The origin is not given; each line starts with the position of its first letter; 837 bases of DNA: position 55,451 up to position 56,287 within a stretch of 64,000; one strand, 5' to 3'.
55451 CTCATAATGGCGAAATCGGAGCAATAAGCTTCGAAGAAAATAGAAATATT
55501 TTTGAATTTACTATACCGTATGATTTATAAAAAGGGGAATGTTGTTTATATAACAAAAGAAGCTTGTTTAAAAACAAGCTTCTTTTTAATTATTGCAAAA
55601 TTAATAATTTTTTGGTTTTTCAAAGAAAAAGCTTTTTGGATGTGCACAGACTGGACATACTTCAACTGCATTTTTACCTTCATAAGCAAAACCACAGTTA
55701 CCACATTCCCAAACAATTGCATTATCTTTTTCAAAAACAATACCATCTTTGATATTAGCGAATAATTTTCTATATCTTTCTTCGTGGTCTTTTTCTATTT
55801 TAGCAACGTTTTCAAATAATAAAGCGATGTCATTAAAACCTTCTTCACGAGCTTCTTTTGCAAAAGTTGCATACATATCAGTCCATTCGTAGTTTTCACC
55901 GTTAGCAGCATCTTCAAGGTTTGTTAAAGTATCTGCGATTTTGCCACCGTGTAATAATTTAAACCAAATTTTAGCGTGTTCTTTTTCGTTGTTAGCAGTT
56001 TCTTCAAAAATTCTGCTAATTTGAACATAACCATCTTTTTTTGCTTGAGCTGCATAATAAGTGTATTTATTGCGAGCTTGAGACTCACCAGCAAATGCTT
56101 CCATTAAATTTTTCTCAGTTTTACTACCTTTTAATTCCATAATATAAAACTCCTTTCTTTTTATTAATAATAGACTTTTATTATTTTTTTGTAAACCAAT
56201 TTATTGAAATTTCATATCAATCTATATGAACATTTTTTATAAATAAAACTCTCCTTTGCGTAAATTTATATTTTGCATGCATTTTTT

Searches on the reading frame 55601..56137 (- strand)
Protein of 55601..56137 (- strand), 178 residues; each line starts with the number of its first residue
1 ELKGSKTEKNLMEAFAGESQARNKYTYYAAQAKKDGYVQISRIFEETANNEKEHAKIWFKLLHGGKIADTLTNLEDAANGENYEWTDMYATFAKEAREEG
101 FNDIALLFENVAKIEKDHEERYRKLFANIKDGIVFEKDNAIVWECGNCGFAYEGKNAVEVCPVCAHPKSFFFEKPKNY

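Call 35: search_protein_families(library=pfam, proteins=[window:55601-56137:-], max_evalue=0.01)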
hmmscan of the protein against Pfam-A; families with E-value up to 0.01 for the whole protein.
window:55601-56137:- (178 aa): 3 families
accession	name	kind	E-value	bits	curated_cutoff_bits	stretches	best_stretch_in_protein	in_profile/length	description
PF02915.23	Rubrerythrin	-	1.2e-27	97.4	22.8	1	9-125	1-136/137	Rubrerythrin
PF21349.2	RUBY_RBDX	-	1.4e-10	40.9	26.5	1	143-171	1-29/30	Rubrerythrin, rubredoxin-like domain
PF00210.30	Ferritin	-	0.00019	21.8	24.5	1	9-127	2-104/142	Ferritin-like domain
